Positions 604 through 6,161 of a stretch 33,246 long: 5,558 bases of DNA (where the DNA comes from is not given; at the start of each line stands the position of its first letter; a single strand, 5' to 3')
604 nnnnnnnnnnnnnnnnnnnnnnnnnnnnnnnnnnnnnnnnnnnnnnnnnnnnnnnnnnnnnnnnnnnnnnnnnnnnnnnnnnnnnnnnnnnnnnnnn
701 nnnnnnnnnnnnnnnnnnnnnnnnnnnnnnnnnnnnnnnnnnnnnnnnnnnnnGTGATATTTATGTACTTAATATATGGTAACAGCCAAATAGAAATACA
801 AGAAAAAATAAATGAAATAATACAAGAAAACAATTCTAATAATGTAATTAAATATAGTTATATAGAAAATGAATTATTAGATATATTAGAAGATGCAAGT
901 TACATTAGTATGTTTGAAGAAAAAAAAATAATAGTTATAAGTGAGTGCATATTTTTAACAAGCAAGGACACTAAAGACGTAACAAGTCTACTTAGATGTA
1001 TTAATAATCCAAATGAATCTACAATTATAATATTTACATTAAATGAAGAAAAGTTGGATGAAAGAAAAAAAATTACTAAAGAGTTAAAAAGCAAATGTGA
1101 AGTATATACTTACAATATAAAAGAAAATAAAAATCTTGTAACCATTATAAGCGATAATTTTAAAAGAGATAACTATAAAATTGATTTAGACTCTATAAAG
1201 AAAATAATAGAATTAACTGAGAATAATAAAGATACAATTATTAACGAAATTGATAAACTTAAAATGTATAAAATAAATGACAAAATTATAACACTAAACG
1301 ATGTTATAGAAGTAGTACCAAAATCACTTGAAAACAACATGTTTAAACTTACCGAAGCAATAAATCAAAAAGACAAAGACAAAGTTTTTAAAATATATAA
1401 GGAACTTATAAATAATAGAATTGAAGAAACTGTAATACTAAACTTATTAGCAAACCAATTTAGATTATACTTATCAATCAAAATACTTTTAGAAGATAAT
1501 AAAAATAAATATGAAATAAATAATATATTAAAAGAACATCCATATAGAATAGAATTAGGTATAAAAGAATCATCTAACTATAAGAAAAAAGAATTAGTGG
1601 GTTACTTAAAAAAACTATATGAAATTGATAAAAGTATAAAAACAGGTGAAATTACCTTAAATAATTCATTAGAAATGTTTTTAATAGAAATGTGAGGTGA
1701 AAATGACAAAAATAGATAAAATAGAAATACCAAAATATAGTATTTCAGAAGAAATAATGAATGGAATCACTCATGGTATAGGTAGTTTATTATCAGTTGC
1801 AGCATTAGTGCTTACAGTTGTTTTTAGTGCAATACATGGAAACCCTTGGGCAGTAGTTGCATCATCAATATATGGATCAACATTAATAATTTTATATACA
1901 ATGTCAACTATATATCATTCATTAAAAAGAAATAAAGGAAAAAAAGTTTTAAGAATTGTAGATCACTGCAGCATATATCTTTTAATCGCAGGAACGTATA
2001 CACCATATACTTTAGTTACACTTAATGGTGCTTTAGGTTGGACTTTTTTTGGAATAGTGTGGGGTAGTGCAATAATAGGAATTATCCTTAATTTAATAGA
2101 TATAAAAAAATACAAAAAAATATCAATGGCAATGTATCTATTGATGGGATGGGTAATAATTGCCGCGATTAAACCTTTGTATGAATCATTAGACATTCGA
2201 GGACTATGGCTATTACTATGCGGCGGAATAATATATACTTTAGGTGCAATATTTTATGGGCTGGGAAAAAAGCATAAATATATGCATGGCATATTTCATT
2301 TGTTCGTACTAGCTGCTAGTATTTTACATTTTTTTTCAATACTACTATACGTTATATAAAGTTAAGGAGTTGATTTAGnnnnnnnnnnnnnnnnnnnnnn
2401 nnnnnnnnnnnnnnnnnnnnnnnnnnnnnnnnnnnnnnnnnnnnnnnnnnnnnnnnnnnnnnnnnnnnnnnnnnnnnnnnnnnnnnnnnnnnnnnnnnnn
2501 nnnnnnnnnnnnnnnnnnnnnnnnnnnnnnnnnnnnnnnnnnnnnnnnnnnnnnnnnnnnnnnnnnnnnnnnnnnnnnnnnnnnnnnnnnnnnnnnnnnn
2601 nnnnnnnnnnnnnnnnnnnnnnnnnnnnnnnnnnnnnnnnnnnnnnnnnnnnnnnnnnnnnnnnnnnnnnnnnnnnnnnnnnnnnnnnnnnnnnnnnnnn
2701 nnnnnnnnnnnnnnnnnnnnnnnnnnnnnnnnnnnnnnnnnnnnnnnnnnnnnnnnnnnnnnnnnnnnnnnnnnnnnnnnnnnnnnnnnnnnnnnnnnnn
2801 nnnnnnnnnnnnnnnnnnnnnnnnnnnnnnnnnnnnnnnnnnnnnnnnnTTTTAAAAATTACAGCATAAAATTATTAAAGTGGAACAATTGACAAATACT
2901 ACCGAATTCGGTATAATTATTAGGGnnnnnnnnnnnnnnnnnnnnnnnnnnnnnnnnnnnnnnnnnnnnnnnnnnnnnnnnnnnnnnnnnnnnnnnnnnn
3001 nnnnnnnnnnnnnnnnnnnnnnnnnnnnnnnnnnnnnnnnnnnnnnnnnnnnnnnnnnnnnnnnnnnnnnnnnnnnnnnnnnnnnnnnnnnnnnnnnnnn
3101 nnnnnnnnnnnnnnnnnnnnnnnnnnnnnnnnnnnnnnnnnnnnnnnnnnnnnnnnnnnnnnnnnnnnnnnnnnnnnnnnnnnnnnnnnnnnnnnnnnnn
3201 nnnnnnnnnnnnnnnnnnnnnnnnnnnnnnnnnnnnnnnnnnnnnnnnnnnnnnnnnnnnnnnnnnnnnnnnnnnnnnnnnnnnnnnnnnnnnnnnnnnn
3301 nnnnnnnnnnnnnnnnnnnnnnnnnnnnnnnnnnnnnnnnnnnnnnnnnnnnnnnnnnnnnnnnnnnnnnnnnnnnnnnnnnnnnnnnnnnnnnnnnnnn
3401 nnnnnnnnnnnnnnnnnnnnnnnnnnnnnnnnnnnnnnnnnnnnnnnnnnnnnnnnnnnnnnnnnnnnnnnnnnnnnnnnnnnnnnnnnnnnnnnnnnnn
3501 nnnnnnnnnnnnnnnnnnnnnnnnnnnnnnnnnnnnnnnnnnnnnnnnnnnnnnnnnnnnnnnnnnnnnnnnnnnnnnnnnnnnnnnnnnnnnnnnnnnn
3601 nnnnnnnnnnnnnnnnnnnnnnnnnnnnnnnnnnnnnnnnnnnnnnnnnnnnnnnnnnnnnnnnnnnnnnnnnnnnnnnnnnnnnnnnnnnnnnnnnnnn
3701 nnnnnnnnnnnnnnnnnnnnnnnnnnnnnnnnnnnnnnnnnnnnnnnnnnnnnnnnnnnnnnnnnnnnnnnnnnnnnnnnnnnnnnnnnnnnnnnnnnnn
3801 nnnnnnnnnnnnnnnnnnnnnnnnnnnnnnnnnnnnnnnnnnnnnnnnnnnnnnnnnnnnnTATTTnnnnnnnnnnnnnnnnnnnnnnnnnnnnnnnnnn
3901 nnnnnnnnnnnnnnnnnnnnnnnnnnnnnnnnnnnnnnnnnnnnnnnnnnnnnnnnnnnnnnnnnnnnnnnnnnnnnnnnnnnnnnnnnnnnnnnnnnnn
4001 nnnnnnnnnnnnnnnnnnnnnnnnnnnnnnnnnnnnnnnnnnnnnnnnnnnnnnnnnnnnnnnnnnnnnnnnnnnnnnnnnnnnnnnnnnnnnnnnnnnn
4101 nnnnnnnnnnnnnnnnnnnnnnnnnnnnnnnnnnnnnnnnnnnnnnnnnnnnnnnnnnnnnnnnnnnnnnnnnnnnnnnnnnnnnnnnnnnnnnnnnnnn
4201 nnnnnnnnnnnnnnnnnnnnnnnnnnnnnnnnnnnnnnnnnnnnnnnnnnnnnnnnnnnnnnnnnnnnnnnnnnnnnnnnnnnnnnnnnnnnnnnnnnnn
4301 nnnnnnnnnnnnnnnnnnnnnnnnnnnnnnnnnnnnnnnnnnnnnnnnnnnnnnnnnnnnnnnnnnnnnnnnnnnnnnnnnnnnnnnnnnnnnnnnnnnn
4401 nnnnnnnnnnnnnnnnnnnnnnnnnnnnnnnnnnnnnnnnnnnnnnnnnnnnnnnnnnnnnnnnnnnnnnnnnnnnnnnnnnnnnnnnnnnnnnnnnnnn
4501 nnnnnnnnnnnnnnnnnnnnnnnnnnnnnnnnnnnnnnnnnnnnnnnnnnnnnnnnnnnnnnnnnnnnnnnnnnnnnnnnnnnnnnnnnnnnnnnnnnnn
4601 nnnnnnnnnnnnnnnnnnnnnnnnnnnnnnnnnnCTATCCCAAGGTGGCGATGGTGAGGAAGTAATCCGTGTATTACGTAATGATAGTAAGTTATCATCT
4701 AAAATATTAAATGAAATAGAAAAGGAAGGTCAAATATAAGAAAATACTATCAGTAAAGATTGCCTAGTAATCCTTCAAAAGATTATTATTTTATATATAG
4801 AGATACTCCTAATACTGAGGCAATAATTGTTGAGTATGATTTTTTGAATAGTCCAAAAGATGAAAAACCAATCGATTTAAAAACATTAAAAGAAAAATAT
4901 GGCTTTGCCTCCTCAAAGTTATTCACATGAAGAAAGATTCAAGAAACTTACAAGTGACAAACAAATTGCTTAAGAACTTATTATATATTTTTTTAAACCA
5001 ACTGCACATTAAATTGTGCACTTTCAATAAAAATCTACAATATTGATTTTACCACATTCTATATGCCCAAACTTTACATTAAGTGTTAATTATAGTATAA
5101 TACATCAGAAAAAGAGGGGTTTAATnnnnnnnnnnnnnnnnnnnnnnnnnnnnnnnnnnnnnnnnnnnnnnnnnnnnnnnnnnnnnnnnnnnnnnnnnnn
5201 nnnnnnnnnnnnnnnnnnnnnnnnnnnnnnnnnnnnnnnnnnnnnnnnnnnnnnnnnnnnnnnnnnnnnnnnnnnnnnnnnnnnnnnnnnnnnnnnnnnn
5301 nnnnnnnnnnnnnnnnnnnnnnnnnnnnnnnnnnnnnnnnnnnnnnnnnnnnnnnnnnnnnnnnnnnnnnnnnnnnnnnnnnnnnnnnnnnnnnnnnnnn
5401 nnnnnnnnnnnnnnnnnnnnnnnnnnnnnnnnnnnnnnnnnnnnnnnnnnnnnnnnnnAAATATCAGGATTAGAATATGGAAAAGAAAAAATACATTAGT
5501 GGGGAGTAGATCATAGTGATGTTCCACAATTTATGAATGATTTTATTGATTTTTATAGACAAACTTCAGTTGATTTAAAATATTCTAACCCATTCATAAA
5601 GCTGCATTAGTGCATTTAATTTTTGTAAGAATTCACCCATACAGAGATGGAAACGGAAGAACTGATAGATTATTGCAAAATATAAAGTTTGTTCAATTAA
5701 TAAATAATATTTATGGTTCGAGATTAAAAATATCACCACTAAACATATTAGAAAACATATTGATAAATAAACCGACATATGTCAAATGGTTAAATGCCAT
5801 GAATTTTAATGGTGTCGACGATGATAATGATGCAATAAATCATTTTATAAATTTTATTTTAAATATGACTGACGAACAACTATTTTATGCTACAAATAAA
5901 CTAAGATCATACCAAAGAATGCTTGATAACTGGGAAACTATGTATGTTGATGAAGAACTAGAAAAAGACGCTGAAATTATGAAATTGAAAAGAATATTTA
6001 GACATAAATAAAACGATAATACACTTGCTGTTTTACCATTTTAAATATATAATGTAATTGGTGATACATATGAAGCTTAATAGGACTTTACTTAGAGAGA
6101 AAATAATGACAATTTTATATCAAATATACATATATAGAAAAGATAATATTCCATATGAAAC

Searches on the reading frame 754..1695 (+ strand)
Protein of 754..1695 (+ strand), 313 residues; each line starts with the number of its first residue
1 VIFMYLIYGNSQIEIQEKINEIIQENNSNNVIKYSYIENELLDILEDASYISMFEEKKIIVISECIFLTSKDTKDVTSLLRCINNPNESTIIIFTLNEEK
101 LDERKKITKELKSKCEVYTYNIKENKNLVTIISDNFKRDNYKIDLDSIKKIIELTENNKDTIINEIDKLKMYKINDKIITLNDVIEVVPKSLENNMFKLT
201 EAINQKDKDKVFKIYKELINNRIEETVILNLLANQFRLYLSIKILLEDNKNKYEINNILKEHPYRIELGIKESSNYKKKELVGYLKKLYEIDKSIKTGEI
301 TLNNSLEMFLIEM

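Call 38: search_protein_families(library=pfam, proteins=[window:754-1695:+], max_evalue=0.00001)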
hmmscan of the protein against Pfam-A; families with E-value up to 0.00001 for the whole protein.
window:754-1695:+ (313 aa): 2 families
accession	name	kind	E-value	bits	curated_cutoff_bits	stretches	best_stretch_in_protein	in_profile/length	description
PF21694.2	DNA_pol3_delta_C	-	2.3e-28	99.1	27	1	193-312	1-120/121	DNA polymerase III delta subunit, C-terminal domain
PF06144.19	DNA_pol3_delta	-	8.7e-17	61.7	21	1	5-117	1-120/124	DNA polymerase III, delta subunit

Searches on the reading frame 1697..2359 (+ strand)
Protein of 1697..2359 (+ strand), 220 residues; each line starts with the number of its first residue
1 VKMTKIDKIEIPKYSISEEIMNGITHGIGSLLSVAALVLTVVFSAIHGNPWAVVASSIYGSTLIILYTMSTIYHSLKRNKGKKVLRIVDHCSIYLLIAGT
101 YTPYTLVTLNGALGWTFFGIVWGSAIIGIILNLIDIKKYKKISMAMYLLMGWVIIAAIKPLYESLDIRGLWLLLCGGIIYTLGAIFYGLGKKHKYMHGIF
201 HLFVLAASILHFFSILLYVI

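Call 38: search_protein_families(library=pfam, proteins=[window:1697-2359:+], max_evalue=0.00001)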
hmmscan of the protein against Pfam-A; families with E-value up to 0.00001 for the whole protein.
window:1697-2359:+ (220 aa): 1 family
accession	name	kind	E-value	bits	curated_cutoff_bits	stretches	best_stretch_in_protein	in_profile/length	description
PF03006.26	HlyIII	-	8.1e-47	160.2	26.2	1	15-212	2-224/224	Haemolysin-III related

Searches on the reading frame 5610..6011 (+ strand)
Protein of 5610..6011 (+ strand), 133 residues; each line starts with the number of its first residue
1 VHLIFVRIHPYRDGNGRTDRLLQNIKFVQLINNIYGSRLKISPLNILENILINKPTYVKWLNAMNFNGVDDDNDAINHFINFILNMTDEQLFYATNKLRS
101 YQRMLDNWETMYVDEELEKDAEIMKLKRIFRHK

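Call 38: search_protein_families(library=pfam, proteins=[window:5610-6011:+], max_evalue=0.00001)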
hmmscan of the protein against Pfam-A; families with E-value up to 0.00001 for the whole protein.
window:5610-6011:+ (133 aa): 1 family
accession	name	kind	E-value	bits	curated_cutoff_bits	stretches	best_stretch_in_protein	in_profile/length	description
PF02661.23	Fic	-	1.9e-06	29.1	24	0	2-24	68-90/93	Fic/DOC family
